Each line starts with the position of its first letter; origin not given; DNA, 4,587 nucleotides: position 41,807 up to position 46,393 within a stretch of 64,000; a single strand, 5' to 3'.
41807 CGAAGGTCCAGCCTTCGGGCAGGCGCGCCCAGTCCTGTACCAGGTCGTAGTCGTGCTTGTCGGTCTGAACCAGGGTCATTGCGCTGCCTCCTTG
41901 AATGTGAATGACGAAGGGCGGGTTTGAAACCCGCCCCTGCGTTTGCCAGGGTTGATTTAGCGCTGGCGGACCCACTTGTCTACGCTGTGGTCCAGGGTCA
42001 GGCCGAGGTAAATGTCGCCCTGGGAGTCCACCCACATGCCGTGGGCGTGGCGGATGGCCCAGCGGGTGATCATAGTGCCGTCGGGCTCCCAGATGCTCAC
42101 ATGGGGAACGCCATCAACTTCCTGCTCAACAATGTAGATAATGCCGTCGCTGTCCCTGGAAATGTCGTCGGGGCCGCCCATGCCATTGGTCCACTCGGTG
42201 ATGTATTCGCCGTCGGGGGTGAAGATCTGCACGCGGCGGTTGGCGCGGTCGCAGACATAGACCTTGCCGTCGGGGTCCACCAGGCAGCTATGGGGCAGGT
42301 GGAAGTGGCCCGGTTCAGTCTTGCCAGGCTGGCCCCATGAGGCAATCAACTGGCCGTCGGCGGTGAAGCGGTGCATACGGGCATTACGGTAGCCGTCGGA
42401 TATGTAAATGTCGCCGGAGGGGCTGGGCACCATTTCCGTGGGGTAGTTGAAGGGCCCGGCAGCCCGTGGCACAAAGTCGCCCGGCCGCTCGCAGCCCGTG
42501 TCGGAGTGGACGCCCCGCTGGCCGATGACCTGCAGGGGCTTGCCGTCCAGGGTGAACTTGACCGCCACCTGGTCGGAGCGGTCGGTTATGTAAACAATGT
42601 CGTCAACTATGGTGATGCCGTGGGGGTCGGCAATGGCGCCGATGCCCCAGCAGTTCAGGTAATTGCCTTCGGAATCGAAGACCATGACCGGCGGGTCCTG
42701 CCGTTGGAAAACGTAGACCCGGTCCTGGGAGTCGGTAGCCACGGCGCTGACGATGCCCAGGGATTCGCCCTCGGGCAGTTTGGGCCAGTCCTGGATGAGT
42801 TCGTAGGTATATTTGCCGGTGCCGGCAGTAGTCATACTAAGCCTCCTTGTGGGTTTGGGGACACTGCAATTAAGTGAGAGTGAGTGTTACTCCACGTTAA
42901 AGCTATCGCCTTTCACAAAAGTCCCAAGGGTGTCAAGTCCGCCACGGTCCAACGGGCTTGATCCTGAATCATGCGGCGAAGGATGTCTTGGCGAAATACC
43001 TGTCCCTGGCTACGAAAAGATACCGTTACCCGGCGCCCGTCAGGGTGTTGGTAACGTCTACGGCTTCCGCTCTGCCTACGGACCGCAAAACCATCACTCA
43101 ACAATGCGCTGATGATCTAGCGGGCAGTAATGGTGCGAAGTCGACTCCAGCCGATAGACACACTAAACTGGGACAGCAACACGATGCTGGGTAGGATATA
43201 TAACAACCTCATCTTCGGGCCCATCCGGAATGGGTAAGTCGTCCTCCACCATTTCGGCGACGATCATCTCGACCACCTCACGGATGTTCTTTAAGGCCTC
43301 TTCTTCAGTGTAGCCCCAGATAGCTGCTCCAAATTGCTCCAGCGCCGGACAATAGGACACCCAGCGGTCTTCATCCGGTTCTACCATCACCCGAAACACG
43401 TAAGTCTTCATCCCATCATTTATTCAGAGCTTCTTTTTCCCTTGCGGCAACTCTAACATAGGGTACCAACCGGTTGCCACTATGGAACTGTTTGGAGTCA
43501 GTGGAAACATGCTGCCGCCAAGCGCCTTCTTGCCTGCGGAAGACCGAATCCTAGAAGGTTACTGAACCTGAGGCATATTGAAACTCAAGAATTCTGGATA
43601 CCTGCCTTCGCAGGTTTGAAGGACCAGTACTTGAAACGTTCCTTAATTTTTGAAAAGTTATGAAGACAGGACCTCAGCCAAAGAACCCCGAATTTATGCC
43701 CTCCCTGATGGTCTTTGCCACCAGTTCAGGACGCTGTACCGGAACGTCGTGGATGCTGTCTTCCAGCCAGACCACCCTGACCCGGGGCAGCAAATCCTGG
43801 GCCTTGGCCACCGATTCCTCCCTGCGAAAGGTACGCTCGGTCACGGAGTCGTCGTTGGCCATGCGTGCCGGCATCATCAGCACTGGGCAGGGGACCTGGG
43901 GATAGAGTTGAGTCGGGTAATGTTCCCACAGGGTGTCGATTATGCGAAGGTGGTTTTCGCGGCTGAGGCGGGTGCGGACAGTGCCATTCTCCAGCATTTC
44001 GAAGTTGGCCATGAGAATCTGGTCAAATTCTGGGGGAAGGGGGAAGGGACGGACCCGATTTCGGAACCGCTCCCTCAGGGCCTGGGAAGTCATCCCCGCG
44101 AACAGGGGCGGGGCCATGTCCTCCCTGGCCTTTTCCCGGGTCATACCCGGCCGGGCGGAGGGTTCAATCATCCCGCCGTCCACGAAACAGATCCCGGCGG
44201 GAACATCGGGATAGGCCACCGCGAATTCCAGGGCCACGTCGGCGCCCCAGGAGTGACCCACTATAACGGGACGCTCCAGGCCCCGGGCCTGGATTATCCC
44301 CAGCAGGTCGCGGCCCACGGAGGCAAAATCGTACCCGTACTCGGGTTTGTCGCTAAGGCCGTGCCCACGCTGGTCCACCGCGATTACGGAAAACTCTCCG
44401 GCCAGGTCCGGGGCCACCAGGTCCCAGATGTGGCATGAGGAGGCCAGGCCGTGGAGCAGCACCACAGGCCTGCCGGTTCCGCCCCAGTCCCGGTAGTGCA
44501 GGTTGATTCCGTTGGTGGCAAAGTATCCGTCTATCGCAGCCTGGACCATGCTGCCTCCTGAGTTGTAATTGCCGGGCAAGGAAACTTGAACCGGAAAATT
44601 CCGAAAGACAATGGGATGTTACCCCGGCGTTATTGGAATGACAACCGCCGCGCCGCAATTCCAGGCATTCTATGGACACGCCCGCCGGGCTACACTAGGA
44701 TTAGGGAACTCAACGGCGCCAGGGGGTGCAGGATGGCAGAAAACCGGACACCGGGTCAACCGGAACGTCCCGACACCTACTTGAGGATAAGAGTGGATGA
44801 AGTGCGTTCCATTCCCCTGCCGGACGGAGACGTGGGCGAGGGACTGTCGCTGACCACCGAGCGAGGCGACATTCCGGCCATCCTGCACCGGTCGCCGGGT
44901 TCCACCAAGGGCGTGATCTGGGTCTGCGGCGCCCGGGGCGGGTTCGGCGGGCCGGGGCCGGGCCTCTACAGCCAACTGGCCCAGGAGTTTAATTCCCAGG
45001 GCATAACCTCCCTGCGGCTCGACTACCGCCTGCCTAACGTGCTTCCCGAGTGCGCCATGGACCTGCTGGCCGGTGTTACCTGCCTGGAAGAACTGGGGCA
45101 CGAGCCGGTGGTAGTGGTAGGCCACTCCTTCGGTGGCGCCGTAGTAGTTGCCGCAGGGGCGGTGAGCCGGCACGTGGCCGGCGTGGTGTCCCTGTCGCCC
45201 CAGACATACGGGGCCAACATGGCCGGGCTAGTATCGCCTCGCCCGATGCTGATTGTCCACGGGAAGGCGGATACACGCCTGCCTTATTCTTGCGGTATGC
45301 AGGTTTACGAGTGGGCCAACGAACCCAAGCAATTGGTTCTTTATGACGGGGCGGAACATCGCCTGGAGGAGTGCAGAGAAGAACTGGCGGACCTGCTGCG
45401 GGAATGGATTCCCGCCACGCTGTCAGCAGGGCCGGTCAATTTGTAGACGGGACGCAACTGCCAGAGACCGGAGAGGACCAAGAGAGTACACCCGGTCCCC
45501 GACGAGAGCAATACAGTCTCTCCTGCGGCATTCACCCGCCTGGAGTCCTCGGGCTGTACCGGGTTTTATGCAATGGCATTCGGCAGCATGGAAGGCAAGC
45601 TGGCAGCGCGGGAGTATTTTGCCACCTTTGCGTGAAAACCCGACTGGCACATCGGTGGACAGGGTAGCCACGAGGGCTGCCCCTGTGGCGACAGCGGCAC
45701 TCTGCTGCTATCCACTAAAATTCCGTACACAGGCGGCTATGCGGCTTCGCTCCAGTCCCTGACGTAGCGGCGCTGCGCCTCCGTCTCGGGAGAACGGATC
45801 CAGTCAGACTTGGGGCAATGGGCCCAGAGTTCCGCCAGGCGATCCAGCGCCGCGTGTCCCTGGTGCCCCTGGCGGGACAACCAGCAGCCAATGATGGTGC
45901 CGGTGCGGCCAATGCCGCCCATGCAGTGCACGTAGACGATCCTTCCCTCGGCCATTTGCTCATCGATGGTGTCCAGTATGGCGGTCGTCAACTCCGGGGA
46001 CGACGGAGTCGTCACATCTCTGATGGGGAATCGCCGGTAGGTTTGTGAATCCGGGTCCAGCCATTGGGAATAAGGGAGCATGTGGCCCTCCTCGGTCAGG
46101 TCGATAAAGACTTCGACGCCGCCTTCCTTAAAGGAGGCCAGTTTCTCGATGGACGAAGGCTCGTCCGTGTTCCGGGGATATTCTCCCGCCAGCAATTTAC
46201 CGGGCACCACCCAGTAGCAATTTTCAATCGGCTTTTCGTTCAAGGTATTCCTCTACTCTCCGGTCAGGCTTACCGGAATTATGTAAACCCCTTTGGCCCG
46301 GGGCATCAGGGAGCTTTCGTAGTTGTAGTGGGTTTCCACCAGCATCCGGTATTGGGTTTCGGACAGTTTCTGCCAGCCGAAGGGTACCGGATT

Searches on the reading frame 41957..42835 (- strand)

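Call 23: search_protein_families(library=pfam, proteins=[window:41957-42835:-], max_evalue=0.001)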
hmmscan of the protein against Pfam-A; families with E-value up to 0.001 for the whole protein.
window:41957-42835:- (292 aa): 3 families
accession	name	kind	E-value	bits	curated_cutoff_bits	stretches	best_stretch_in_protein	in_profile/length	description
PF01436.27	NHL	-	2.1e-14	53.2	20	1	184-205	7-28/28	NHL repeat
PF17170.10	DUF5128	-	6.3e-07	29.3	22.9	0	187-218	51-82/321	6-bladed beta-propeller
PF08450.18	SGL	-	0.00064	19.8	26.3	0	180-216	185-221/246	SMP-30/Gluconolactonase/LRE-like region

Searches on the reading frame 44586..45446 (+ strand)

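Call 23: search_protein_families(library=pfam, proteins=[window:44586-45446:+], max_evalue=0.001)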
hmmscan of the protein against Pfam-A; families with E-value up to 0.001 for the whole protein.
window:44586-45446:+ (286 aa): 4 families
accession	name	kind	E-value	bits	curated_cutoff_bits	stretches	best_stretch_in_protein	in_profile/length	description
PF12146.15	Hydrolase_4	-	1.7e-10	41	27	0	168-210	71-114/239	Serine aminopeptidase, S33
PF12697.13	Abhydrolase_6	-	1.8e-07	32.5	26.3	1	159-274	53-154/217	Alpha/beta hydrolase family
PF00561.26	Abhydrolase_1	-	4.3e-06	27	25.8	1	167-205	63-102/245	alpha/beta hydrolase fold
PF00326.27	Peptidase_S9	-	0.00023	21.1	22.6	0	210-261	139-190/213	Prolyl oligopeptidase family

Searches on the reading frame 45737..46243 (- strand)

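Call 70: search_protein_families(library=pfam, proteins=[window:45737-46243:-], max_evalue=0.001)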
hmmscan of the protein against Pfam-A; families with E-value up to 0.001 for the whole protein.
window:45737-46243:- (168 aa): 5 families
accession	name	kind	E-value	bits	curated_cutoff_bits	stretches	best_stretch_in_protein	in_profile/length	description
PF22784.1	PTP-SAK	-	5.2e-18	66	27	1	8-145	3-132/153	Swiss Army Knife protein, DSP-PTPase phosphatase domain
PF22785.1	Tc-R-P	-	1.1e-15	58.4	27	1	33-126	14-105/106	Polymorphic toxin system, DSP-PTPase phosphatase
PF22741.1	PTP-NADK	-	1.4e-09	38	27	1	39-127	45-136/163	DSP-PTPase phosphatase fused to NAD+ Kinase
PF00782.25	DSPc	-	1.4e-08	35.1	33.5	1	35-122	11-95/133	Dual specificity phosphatase, catalytic domain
PF00102.32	Y_phosphatase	-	0.00057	20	20.9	1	76-119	144-188/234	Protein-tyrosine phosphatase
